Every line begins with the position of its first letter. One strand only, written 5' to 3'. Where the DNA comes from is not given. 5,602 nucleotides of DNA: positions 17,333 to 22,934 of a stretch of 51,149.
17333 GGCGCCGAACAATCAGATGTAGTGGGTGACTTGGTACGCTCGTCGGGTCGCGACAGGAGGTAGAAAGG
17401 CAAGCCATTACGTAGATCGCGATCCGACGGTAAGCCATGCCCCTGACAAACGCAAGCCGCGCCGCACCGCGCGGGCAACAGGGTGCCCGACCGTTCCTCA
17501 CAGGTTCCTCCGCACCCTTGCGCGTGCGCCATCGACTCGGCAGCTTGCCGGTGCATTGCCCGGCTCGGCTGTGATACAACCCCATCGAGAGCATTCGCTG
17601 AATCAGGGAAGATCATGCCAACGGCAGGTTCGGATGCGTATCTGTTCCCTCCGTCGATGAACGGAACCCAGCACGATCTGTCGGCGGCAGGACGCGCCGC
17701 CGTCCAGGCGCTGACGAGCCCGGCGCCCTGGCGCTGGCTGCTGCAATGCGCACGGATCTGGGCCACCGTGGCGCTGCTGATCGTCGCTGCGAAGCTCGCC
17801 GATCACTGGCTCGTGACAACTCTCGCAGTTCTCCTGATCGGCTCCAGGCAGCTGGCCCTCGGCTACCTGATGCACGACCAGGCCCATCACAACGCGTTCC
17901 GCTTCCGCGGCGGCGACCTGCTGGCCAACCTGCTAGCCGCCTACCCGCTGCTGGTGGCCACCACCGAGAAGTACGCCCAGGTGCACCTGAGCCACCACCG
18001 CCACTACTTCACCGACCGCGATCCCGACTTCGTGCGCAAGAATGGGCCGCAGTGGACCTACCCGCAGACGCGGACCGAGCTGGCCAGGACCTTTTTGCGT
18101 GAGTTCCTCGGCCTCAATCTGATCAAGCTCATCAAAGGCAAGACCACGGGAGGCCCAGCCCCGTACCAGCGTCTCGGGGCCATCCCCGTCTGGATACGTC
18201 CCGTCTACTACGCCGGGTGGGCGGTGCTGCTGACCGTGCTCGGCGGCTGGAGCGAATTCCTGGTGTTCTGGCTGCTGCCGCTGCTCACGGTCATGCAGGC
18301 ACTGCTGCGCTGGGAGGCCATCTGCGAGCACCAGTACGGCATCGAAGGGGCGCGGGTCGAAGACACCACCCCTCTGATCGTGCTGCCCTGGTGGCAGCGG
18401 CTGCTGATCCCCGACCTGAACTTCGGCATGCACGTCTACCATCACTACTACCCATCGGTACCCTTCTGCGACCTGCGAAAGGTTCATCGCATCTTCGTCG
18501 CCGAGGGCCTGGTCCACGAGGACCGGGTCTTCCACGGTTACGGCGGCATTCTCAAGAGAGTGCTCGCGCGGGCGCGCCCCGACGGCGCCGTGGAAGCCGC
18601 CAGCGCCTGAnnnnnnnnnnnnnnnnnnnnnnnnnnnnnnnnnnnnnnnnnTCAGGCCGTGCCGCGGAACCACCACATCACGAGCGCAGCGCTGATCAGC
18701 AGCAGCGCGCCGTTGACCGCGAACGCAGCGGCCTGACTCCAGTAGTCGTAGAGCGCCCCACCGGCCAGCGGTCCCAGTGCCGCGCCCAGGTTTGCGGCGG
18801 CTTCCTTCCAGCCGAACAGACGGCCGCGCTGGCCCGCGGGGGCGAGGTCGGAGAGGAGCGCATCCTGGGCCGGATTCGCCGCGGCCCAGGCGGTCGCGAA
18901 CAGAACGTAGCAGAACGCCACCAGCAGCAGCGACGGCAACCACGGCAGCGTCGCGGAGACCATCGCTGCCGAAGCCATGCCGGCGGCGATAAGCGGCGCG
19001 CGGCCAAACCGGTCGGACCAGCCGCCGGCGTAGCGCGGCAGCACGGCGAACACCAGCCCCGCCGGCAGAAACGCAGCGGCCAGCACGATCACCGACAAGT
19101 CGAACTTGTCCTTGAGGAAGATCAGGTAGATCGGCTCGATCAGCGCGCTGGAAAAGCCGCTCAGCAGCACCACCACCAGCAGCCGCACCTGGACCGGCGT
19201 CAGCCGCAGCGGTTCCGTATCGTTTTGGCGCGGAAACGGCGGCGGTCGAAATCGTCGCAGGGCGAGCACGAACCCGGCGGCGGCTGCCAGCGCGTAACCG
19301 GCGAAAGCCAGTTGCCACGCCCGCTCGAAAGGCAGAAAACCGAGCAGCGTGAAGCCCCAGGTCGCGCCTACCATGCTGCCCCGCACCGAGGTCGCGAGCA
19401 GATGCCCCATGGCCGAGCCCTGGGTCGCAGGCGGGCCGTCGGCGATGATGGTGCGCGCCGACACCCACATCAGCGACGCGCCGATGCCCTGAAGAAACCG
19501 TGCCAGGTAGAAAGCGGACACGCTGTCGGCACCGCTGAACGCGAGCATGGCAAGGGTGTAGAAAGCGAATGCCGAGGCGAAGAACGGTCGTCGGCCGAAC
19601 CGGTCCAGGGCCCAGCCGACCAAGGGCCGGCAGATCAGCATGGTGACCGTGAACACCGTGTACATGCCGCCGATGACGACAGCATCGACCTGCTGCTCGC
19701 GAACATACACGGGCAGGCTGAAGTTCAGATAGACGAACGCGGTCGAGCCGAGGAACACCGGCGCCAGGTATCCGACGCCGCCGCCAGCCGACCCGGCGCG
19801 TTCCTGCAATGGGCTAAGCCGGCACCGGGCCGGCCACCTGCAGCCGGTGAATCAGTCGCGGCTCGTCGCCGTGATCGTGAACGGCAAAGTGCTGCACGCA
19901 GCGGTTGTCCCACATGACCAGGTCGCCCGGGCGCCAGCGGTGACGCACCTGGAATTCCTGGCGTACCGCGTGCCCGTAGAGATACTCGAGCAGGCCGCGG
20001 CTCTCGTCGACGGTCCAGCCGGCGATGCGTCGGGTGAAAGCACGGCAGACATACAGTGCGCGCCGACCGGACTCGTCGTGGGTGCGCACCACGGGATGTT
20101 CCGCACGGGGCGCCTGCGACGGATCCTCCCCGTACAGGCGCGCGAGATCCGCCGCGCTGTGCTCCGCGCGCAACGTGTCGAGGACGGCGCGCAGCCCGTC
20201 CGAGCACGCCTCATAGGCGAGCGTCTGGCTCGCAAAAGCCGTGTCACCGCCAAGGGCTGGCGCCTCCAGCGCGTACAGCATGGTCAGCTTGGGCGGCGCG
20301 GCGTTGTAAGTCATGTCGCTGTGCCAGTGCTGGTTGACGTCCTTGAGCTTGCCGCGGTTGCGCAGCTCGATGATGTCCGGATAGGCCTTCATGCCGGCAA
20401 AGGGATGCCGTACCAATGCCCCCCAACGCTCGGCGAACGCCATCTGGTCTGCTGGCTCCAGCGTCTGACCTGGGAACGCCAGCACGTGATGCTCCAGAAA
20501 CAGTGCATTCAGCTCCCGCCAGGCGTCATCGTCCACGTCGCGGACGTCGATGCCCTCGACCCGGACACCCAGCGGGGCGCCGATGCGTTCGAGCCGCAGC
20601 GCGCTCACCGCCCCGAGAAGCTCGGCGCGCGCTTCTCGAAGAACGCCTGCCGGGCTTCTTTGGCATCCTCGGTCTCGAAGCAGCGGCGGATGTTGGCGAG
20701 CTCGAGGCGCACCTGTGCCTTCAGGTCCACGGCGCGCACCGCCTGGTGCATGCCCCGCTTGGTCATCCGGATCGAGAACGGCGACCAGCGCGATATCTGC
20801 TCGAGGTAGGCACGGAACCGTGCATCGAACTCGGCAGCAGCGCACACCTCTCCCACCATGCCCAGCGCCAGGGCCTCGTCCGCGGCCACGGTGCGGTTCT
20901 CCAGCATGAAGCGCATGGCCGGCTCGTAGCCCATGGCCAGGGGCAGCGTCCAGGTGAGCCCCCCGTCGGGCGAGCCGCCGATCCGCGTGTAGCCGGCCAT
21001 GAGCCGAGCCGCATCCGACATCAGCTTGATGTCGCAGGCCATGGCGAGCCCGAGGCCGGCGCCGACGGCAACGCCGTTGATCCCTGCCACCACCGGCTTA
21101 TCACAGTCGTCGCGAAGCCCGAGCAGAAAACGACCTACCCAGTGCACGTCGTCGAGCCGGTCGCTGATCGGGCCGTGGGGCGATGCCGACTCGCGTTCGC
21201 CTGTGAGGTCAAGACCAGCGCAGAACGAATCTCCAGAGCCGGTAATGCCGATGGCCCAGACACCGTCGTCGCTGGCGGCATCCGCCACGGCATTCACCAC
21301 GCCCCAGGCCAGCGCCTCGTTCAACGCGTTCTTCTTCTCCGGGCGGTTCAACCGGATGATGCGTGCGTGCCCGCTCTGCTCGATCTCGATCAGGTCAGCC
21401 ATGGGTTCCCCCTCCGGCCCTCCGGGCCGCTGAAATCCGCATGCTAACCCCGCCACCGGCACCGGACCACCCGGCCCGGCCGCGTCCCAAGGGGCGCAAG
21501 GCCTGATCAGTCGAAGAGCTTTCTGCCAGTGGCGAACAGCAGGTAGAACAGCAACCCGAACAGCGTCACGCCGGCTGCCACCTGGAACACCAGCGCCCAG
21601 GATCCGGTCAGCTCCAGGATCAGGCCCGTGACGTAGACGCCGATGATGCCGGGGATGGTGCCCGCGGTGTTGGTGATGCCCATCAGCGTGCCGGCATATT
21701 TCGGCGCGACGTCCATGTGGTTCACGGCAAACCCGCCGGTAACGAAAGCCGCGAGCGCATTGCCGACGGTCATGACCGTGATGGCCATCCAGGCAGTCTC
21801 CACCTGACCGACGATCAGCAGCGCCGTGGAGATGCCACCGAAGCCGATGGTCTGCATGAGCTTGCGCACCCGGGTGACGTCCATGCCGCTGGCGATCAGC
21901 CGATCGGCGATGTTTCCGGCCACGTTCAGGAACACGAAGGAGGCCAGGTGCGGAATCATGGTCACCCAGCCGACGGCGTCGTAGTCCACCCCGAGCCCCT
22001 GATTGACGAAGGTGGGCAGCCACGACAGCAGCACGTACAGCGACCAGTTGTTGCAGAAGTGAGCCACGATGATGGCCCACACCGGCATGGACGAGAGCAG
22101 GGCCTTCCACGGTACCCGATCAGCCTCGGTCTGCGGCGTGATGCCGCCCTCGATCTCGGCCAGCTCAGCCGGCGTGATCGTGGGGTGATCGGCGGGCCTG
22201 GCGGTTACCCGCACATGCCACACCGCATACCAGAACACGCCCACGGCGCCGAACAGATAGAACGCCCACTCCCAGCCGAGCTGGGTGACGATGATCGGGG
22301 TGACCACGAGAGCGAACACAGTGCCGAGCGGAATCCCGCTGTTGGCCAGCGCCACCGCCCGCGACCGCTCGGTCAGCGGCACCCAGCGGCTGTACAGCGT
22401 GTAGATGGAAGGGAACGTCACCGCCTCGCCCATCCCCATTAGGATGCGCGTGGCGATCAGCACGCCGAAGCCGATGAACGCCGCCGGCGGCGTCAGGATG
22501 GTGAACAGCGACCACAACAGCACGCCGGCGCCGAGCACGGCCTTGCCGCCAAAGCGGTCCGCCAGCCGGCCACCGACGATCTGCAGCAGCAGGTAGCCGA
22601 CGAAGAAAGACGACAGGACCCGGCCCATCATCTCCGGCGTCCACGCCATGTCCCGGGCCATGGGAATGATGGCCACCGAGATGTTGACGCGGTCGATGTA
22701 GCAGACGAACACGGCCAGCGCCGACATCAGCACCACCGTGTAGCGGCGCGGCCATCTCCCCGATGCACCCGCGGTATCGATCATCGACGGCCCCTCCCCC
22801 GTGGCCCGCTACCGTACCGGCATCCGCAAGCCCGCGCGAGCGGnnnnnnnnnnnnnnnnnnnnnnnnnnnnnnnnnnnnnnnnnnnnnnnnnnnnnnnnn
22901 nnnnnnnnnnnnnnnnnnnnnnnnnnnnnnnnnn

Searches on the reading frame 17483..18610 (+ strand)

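Call 7: search_protein_families(library=pfam, proteins=[window:17483-18610:+])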
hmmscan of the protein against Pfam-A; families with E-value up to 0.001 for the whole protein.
window:17483-18610:+ (375 aa): 1 family
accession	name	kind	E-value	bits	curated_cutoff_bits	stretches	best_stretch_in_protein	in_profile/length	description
PF00487.30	FA_desaturase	-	1.2e-32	114.1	29.7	1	108-341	2-240/253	Fatty acid desaturase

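Call 27: search_protein_families(library=ncbifam, proteins=[window:17483-18610:+], max_evalue=0.00001)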
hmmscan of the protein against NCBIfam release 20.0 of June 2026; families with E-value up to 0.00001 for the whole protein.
window:17483-18610:+ (375 aa): 1 family
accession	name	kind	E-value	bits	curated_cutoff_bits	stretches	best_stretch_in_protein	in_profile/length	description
NF041365.1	GntB_guanitoxin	equivalog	1.6e-28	100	380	1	71-357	10-295/308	guanitoxin biosynthesis L-arginine gamma (S) hydroxylase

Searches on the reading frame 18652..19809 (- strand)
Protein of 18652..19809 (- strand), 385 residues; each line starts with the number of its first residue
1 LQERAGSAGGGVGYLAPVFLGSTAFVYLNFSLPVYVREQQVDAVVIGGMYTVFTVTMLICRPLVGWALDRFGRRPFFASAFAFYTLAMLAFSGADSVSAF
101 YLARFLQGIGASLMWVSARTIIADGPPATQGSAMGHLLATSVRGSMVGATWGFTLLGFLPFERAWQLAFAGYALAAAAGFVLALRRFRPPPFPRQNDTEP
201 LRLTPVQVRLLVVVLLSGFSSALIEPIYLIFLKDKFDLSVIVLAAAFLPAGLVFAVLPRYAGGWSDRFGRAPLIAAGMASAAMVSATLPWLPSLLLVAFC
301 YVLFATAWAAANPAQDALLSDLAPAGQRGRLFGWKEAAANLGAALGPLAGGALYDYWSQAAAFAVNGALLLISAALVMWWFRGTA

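Call 7: search_protein_families(library=pfam, proteins=[window:18652-19809:-])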
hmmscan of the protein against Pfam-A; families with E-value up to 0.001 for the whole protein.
window:18652-19809:- (385 aa): 3 families
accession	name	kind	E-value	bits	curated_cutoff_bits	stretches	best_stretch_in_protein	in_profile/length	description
PF07690.21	MFS_1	-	2e-51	175.4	33.4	2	19-313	6-313/347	Major Facilitator Superfamily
PF12832.13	MFS_1_like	-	1.4e-08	34.6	25.2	1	205-364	212-372/373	MFS_1 like family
PF00083.30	Sugar_tr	-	2.3e-08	33.8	22.3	1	29-182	31-187/452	Sugar (and other) transporter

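Call 27: search_protein_families(library=ncbifam, proteins=[window:18652-19809:-], max_evalue=0.00001)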
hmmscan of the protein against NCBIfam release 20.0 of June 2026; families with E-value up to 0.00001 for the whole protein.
window:18652-19809:- (385 aa): 35 families (the best 25 are shown)
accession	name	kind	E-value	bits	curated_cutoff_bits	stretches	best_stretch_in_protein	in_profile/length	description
TIGR00880.1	2_A_01_02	superfamily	9.9e-23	80.8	131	2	261-382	18-139/141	multidrug resistance protein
NF012174.0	tet_MFS_A_B_C_D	equivalog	4e-16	58.8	475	2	211-381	8-178/382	Tet(A)/Tet(B)/Tet(C) family tetracycline efflux MFS transporter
TIGR00881.1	2A0104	subfamily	6.5e-15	55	407.75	2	261-383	50-173/379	phosphoglycerate transporter protein PgtP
NF012190.1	tet_MFS_B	exception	1.8e-13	50.3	850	1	211-384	9-182/400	tetracycline efflux MFS transporter Tet(B)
NF045684.1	tet_MFS_65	exception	2.9e-13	49.8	800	1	46-183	37-169/383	tetracycline efflux MFS transporter Tet(65)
TIGR00711.1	efflux_EmrB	subfamily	3.3e-12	45.9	230.2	1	28-189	21-179/485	DHA2 family efflux MFS transporter permease subunit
NF012177.1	tet_MFS_42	exception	4e-12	46.1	850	2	27-154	19-146/411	tetracycline efflux MFS transporter Tet(42)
NF000009.1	tet_MFS_Tcr3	exception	6.3e-12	44.8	1000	1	37-152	62-174/512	tetracycline efflux MFS transporter Tcr3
TIGR00710.1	efflux_Bcr_CflA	subfamily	1.4e-11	44.5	200.9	1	26-176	23-169/385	Bcr/CflA family efflux MFS transporter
NF045486.1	tet_MFS_30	exception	3.4e-10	39.7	730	0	210-370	8-172/392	tetracycline efflux MFS transporter Tet(30)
NF007782.0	PRK10473.1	subfamily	1e-09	37.9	417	1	49-125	43-119/394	MdtL family multidrug efflux MFS transporter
TIGR00900.1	2A0121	subfamily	3.4e-09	36.5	319.6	1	209-378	3-175/364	H+ Antiporter protein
NF008314.0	PRK11102.1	equivalog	2.5e-08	33.6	303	0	31-123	32-124/396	Bcr/CflA family multidrug efflux MFS transporter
NF012193.0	tet_MFS_A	exception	2.7e-08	33.2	840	1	213-369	12-172/394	tetracycline efflux MFS transporter Tet(A)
NF008270.1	PRK11043.1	equivalog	4e-08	32.8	430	1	38-124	34-120/382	purine nucleoside transporter PunC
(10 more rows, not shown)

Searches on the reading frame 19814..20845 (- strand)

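Call 7: search_protein_families(library=pfam, proteins=[window:19814-20845:-])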
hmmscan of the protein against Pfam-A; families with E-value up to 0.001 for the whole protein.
window:19814-20845:- (343 aa): 1 family
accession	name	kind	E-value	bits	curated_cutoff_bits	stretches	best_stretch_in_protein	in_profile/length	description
PF02668.22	TauD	-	7.1e-64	216.7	27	1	94-335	9-266/267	Taurine catabolism dioxygenase TauD, TfdA family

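Call 27: search_protein_families(library=ncbifam, proteins=[window:19814-20845:-], max_evalue=0.00001)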
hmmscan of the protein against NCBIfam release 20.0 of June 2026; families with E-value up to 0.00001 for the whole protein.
window:19814-20845:- (343 aa): 3 families
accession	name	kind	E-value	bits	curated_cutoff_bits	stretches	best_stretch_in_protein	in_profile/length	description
NF007104.0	PRK09553.1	equivalog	2e-62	210.9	313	1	82-342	4-278/282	taurine dioxygenase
NF045815.1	Neo-PentlctneFsynPtlD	equivalog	6.8e-24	84.6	550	2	247-332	196-281/301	neopentalenolactone/pentalenolactone F synthase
NF049937.1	CMthFAOxDecarbScoE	equivalog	7.7e-21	74.5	400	1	87-338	6-284/295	(3R)-3-[(carboxymethyl)amino]fatty acid oxygenase/decarboxylase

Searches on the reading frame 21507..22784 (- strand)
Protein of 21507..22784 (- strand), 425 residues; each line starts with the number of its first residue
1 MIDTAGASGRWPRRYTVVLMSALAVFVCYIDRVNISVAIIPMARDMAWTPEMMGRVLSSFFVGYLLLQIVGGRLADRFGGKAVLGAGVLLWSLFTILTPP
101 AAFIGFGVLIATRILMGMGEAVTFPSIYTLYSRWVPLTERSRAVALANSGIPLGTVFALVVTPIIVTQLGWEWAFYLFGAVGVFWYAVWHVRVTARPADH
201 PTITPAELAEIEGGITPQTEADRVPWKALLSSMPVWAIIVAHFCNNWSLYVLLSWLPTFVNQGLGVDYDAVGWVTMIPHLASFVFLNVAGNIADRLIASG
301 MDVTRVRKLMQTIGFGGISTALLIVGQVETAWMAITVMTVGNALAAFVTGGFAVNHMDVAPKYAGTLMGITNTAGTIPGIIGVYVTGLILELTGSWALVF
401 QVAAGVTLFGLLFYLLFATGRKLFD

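Call 7: search_protein_families(library=pfam, proteins=[window:21507-22784:-])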
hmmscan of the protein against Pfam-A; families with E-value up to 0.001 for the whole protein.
window:21507-22784:- (425 aa): 1 family
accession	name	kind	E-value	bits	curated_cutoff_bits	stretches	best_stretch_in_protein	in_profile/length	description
PF07690.21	MFS_1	-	9.9e-58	196.1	33.4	1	22-382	2-346/347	Major Facilitator Superfamily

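Call 27: search_protein_families(library=ncbifam, proteins=[window:21507-22784:-], max_evalue=0.00001)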
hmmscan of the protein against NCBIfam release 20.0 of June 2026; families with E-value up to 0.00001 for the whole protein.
window:21507-22784:- (425 aa): 21 families
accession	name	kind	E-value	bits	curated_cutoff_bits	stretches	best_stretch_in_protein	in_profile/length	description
TIGR00894.1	2A0114euk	subfamily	1.9e-90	303.6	626.45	1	45-421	70-453/465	Na(+)-dependent inorganic phosphate cotransporter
TIGR00893.1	2A0114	subfamily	7.5e-64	216.1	395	1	23-417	1-398/399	D-galactonate transporter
TIGR00881.1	2A0104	subfamily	9e-34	117.1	407.75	1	24-397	3-376/379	phosphoglycerate transporter protein PgtP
NF008586.0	PRK11551.1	equivalog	1.2e-27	96.9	410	1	16-415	16-393/406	3-(3-hydroxy-phenyl)propionate transporter MhpT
TIGR00895.1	2A0115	subfamily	7.3e-19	67.9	418.55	1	15-390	16-398/398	aromatic acid/H+ symport family MFS transporter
NF053517.1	HbztTptrPcaK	equivalog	3.5e-13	49.3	770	1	14-181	17-182/437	4-hydroxybenzoate transporter PcaK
TIGR00880.1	2_A_01_02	superfamily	1.4e-12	47.9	131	1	60-186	7-131/141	multidrug resistance protein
NF049980.1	SfMCT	equivalog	1.7e-09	36.9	320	1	17-405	3-377/378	L-lactate MFS transporter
NF008654.0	PRK11652.1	equivalog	2.4e-09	36.5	479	1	18-183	11-174/397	multidrug efflux MFS transporter EmrD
TIGR02332.1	HpaX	equivalog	2.7e-09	36.7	615.4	1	16-402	9-405/412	4-hydroxyphenylacetate permease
TIGR00898.1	2A0119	subfamily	4.6e-08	32.3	550.75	1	57-180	132-250/506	cation transport protein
NF012184.0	tet_MFS_45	exception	5.5e-08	32.2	975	1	16-176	14-173/458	tetracycline efflux MFS transporter Tet(45)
NF003477.0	PRK05122.1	subfamily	1.3e-07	30.7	374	1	16-124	17-132/404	MFS transporter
TIGR00891.1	2A0112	subfamily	7.3e-07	28.6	552.9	1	22-177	18-173/405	sialate:H+ symport family MFS transporter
TIGR00711.1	efflux_EmrB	subfamily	1.3e-06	27.5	230.2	1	18-187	6-171/485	DHA2 family efflux MFS transporter permease subunit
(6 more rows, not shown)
